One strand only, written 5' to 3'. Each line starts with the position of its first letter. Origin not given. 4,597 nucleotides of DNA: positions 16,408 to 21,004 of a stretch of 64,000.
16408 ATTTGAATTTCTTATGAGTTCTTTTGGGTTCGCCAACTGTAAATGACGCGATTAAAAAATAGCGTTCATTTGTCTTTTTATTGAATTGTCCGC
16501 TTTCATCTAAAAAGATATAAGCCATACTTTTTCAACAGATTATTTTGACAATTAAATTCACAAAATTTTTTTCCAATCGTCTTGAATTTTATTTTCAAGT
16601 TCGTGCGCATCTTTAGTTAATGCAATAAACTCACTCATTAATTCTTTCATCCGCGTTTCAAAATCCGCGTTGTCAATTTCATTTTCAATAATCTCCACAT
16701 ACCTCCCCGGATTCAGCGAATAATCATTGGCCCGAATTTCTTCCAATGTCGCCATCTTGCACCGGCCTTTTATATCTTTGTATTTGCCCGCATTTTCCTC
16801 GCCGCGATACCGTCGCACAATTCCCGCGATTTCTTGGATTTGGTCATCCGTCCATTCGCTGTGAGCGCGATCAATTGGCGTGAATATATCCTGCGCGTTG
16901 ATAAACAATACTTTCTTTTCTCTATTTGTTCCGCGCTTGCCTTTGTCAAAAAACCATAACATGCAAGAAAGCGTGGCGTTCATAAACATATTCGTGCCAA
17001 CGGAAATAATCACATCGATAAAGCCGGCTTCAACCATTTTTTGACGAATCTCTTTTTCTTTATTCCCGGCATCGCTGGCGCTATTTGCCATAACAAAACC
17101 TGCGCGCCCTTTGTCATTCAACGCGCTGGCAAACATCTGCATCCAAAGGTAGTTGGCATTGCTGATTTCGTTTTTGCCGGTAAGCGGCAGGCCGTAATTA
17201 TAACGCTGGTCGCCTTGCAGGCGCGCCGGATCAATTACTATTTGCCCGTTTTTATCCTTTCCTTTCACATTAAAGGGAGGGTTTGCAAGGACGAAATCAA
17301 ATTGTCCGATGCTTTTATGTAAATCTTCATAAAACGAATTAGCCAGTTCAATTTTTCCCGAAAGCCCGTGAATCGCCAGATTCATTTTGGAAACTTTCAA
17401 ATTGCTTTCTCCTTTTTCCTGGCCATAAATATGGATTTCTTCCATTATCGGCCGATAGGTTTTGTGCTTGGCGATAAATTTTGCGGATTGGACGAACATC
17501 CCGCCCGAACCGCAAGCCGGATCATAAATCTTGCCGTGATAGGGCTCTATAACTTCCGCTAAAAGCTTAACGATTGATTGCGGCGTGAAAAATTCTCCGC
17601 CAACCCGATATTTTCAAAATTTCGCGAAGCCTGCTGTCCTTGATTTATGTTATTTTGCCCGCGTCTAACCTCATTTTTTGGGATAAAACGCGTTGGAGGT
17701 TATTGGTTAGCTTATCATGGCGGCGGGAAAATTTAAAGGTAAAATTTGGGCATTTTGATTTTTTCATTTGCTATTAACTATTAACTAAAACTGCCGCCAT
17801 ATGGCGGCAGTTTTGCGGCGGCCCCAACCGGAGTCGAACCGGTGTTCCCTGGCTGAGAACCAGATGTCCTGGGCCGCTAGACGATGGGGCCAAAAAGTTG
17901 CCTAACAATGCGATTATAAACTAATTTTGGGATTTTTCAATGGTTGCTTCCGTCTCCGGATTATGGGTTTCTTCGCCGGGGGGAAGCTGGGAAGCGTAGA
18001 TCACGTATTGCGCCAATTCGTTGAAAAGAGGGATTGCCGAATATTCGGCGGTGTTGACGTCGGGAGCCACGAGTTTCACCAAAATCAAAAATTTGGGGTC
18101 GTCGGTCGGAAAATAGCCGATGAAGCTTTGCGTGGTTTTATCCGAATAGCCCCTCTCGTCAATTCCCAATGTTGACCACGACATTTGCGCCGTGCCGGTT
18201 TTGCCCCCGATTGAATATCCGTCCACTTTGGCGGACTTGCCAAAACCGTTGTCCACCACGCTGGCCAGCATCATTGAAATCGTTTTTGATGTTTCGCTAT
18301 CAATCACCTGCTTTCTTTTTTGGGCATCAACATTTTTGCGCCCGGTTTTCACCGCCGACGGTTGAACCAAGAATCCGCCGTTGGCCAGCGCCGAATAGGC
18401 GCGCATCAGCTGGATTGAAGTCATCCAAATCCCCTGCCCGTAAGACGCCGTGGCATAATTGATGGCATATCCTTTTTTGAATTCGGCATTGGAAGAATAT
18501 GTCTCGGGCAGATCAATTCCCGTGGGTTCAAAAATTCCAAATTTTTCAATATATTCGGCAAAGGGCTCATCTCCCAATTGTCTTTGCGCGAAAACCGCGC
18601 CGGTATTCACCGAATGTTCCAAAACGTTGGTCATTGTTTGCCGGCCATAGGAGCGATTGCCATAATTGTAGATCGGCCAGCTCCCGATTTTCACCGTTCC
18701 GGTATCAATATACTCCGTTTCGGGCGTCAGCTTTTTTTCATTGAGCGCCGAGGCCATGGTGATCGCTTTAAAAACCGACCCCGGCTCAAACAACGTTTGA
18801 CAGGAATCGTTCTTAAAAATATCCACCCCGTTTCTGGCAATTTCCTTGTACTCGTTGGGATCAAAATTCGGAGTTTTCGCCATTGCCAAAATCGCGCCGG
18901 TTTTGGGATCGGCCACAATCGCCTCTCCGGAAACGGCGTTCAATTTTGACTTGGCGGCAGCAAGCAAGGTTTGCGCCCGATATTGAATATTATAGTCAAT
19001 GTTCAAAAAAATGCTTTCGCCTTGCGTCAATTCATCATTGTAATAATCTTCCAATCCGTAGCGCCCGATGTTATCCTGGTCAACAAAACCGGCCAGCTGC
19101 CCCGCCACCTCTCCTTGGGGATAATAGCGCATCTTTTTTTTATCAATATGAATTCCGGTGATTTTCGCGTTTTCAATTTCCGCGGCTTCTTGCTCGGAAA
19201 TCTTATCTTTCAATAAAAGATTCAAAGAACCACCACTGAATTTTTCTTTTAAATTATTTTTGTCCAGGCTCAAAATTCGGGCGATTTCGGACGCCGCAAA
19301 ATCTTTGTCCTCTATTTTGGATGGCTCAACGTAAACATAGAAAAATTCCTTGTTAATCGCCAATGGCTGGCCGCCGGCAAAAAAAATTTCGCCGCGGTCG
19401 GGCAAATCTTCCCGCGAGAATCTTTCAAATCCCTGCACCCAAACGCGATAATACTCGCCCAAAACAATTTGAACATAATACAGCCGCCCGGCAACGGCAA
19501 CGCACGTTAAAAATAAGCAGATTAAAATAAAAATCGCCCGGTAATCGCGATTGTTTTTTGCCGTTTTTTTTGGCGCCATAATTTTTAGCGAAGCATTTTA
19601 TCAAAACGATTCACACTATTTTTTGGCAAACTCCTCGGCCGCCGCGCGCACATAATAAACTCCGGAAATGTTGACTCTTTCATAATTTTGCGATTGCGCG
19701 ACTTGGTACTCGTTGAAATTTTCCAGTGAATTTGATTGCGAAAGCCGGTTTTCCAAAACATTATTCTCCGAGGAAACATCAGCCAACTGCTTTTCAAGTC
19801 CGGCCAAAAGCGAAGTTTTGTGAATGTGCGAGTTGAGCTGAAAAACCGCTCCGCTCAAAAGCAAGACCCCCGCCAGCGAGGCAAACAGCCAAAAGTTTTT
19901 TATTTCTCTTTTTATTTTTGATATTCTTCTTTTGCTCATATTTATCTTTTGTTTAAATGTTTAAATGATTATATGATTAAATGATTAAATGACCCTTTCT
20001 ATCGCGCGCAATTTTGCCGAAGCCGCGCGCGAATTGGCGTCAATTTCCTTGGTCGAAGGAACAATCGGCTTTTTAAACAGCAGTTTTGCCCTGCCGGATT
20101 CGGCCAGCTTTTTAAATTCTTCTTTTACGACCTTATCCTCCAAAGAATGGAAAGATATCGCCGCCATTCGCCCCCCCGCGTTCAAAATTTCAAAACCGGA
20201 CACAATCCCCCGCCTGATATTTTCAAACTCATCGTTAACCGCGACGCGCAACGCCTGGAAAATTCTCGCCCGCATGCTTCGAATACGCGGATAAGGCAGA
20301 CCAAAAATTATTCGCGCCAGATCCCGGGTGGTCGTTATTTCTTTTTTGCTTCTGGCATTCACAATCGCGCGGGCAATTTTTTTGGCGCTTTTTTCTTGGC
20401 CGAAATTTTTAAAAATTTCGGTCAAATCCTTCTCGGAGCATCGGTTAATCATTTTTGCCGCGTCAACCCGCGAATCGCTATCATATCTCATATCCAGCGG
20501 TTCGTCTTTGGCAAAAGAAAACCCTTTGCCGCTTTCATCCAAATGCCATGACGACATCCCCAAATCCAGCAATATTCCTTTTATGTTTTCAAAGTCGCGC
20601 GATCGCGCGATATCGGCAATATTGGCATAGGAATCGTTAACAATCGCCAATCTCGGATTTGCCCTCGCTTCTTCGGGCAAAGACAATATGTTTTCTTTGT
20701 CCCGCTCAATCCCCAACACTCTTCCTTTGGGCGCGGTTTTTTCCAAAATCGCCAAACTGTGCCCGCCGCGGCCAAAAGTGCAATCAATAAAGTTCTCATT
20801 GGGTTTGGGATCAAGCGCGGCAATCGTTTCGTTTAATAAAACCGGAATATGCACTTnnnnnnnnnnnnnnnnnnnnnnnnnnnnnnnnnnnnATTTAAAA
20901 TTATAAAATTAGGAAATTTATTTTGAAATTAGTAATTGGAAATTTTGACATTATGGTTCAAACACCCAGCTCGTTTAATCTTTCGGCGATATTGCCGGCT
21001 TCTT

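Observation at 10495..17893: Type I RM island at tRNA-Glu with two embedded unknown genes, a beheaded hsdM and a G-quadruplex-prone tail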

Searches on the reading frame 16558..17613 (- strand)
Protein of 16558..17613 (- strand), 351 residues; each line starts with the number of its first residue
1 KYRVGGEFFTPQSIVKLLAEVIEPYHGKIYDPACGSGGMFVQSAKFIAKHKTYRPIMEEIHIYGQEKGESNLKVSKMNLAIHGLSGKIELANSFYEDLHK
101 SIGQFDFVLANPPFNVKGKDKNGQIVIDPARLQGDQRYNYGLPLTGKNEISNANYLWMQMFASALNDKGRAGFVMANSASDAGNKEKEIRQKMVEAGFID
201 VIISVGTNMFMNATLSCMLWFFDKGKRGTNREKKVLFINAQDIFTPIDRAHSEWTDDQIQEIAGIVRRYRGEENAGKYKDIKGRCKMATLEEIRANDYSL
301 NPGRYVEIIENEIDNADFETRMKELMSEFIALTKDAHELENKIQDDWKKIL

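Call 8: search_protein_families(library=pfam, proteins=[window:16558-17613:-], max_evalue=0.01)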
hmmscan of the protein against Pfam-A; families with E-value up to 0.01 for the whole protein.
window:16558-17613:- (351 aa): 5 families
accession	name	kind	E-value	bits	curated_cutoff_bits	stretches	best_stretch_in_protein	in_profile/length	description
PF02384.22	N6_Mtase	-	1.1e-74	252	20.4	1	5-311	25-308/311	N-6 DNA Methylase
PF01170.24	UPF0020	-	3.1e-07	30.7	22.3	1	28-116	31-133/197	RMKL-like, methyltransferase domain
PF07669.17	Eco57I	-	4.2e-07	30.6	25.3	1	91-208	62-169/171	Eco57I restriction-modification methylase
PF05175.20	MTS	-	4.4e-05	23.6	23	1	16-119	21-113/170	Methyltransferase small domain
PF20473.4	MmeI_Mtase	-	0.0094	15.6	27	0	27-179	21-144/259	MmeI, DNA-methyltransferase domain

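Call 9: search_protein_families(library=padloc, proteins=[window:16558-17613:-], max_evalue=0.01)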
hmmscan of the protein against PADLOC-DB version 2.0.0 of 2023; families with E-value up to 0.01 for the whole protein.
window:16558-17613:- (351 aa): 31 families (the best 25 are shown)
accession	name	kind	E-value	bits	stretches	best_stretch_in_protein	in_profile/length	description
PDLC03035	MTase_I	-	8.7e-132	438.9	2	5-274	174-436/653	Type I methyltransferase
PDLC03019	MTase_I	-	9.7e-82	273.6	1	4-344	168-496/932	Type I methyltransferase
PDLC03240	MTase_II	-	5.7e-56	188.4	1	5-347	183-503/511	Type II methyltransferase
PDLC03021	MTase_I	-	6.5e-40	135.4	1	5-343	163-489/491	Type I methyltransferase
PDLC03031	MTase_I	-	3.1e-39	132.9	1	4-307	183-485/834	Type I methyltransferase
PDLC03027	MTase_I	-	1e-37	128.1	1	6-323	158-453/810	Type I methyltransferase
PDLC03029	MTase_I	-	1.1e-36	124.5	1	5-272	176-451/661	Type I methyltransferase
PDLC03022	MTase_I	-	1.2e-36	124.5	1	6-319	186-486/857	Type I methyltransferase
PDLC03033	MTase_I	-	2e-34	117.5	1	7-350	203-538/541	Type I methyltransferase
PDLC03039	MTase_I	-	1.8e-30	103.7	1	6-273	169-425/708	Type I methyltransferase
PDLC03038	MTase_I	-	5.5e-30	101.9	1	6-310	171-455/896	Type I methyltransferase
PDLC03028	MTase_I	-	1.4e-27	94.2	1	5-308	896-1192/1236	Type I methyltransferase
PDLC04134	mad2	-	7.2e-27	92.4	1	6-264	271-482/492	mads_2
PDLC03026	MTase_I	-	1.1e-26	92.1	1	6-338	143-468/487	Type I methyltransferase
PDLC03032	MTase_I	-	3.1e-23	79.8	1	6-322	160-454/1001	Type I methyltransferase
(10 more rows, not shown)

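Call 10: search_protein_families(library=ncbifam, proteins=[window:16558-17613:-], max_evalue=0.01)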
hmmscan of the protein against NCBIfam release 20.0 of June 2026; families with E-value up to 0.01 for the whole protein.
window:16558-17613:- (351 aa): 9 families
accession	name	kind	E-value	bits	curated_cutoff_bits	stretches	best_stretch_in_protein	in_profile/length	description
TIGR00497.1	hsdM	equivalog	1.7e-28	99.6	242.75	1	4-317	198-496/515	type I restriction-modification system subunit M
NF047738.1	antiphage_MADS2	equivalog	1.2e-11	43.7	720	1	6-52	311-358/654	methylation-associated defense system DNA methyltransferase MAD2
TIGR02987.1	met_A_Alw26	exception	1.3e-06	27.5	353.5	1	6-117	4-126/523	Alw26I/Eco31I/Esp3I family type II restriction adenine-specific DNA-methyltransferase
TIGR03534.1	RF_mod_PrmC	equivalog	4.3e-06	26.4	199.1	1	14-114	76-166/253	peptide chain release factor N(5)-glutamine methyltransferase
NF040850.1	Trm14_Thcoccales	equivalog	9.6e-06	24.7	480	1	13-118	205-300/365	tRNA (guanine(6)-N2)-methyltransferase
NF040721.1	Trm14_Arch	equivalog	2.6e-05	23.5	280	1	59-118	244-303/370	tRNA (guanine(6)-N2)-methyltransferase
NF007023.0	PRK09489.1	equivalog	0.00028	20.2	295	1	17-115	188-272/342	16S rRNA (guanine(1207)-N(2))-methyltransferase RsmC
TIGR03533.1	L3_gln_methyl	equivalog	0.00081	18.8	229.7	1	28-114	124-199/284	50S ribosomal protein L3 N(5)-glutamine methyltransferase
NF001980.1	PRK00770.1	equivalog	0.0047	16.1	450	1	164-214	39-88/350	homospermidine biosynthesis protein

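Call 63: find_homologous_proteins(query=window:16558-17613:-, max_evalue=1e-100)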
Query window:16558-17613:- (351 aa): 3984 proteins with E <= 1e-100 among 8000 candidates; the best 120 are listed.
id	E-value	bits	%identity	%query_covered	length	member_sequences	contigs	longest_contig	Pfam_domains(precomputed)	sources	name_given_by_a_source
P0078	6.5e-220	747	93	99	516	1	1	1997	PF05175.21,PF02384.23,PF07669.18,PF01170.25,PF12161.15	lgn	-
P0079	1.8e-204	697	88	99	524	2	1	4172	PF02384.23,PF07669.18,PF01170.25,PF12161.15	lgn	-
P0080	5.7e-204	695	86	99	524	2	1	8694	PF02384.23,PF01170.25,PF12161.15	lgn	-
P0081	6.3e-204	695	88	99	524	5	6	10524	PF05175.21,PF02384.23,PF07669.18,PF01170.25,PF12161.15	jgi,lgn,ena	-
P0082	1.1e-198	678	84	99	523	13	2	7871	PF02384.23,PF01170.25,PF12161.15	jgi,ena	-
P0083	7.9e-198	675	86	99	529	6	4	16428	PF02384.23,PF07669.18,PF01170.25,PF12161.15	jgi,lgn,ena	-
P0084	4.0e-197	672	84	99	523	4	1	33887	PF02384.23,PF01170.25,PF12161.15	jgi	-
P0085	1.6e-196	670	83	99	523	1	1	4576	PF02384.23,PF07669.18,PF01170.25,PF12161.15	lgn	-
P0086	7.0e-195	665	82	99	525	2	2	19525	PF02384.23,PF07669.18,PF01170.25,PF12161.15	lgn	-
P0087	4.6e-194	662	83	99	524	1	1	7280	PF02384.23,PF07669.18,PF01170.25,PF12161.15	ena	-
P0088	8.2e-194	661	82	99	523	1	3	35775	PF02384.23,PF01170.25,PF12161.15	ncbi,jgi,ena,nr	ncbi:MAG: hypothetical protein A2103_04505 [Gammaproteobacteria bacterium GWF2_41_13]|nr:MAG: hypoth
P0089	1.9e-193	660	83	99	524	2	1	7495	PF02384.23,PF07669.18,PF01170.25,PF12161.15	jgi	-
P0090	6.3e-193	659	82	99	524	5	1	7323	PF02384.23,PF01170.25,PF12161.15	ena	-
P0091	6.9e-193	658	99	84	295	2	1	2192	PF02384.23,PF07669.18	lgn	-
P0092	7.0e-193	658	82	99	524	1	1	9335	PF02384.23,PF07669.18,PF12161.15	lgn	-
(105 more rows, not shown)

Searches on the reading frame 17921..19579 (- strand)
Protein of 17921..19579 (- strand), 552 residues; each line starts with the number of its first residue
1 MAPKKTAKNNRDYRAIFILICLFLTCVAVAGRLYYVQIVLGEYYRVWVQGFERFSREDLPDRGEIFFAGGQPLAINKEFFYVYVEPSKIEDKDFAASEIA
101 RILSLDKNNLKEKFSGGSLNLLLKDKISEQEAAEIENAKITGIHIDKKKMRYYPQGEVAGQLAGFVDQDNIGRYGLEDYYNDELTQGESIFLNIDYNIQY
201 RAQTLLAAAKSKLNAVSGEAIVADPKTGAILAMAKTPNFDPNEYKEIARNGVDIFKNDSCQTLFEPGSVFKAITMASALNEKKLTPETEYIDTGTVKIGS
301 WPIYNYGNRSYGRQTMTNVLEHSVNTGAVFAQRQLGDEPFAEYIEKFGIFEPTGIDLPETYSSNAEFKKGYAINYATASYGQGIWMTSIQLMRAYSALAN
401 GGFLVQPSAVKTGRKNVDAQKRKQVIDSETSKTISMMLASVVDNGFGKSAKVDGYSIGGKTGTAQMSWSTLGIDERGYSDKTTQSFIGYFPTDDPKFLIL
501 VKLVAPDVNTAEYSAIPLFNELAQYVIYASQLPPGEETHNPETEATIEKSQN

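Call 80: find_encoding_contigs(protein=window:17921-19579:-, flank=6000, max_places=8)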
Protein window:17921-19579:- (552 aa): no gene with exactly this product is on record in the collection.

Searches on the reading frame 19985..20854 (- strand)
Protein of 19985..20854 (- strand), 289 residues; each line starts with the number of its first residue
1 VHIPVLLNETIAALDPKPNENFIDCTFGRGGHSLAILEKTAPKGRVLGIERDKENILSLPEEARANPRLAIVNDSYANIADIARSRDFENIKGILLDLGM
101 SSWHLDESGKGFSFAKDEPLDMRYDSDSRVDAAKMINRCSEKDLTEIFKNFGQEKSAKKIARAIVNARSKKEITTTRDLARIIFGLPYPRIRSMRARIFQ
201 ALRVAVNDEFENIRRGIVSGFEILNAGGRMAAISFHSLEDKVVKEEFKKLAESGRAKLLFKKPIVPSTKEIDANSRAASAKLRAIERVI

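Call 81: list_cluster_members(proteins=[window:19985-20854:-, window:10658-13786:-, window:13804-14427:-, window:15833-16525:-])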
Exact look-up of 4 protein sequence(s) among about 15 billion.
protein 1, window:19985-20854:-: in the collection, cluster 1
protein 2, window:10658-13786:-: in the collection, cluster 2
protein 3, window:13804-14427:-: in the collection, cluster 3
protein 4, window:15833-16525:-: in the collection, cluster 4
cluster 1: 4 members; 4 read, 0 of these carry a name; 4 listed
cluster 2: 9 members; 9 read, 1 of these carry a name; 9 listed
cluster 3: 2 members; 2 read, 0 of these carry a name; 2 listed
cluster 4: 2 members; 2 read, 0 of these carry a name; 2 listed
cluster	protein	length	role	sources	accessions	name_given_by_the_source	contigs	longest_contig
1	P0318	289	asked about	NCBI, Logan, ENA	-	-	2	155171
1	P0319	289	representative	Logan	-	-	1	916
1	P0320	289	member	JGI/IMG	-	-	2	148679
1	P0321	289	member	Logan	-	-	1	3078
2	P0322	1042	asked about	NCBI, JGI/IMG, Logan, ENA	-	-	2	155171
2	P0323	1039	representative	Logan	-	-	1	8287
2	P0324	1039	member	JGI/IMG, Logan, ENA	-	type I restriction enzyme R subunit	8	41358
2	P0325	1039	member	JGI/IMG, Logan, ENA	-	-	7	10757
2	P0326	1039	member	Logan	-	-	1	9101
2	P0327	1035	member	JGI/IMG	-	-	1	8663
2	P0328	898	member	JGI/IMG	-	-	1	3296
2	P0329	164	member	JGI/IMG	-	-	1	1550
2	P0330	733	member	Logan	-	-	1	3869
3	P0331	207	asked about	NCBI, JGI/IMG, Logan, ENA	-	-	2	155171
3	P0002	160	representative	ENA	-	-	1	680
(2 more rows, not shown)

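Call 82: find_encoding_contigs(protein=P0320, flank=10000, max_places=4)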
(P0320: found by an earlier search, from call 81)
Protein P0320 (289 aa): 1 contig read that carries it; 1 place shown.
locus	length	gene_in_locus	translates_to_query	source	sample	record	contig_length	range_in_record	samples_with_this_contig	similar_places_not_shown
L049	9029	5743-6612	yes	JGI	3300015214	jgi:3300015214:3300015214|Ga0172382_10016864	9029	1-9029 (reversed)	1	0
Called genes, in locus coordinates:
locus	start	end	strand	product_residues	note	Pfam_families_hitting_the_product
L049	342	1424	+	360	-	-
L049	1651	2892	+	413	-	-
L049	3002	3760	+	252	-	PF00696:AA_kinase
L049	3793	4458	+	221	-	PF02475:TRM5-TYW2_MTfase (weak), PF03602:Cons_hypoth95, PF02005:TRM (weak), PF01555:N6_N4_Mtase (faint), PF05175:MTS, PF06325:PrmA, PF09445:Methyltransf_15 (weak), PF13649:Methyltransf_25 (weak), +1 more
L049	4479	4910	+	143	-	PF00072:Response_reg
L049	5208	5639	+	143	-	PF02381:MraZ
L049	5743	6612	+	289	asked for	PF01795:Methyltransf_5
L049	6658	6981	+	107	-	-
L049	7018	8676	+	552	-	PF03717:PBP_dimer, PF00905:Transpeptidase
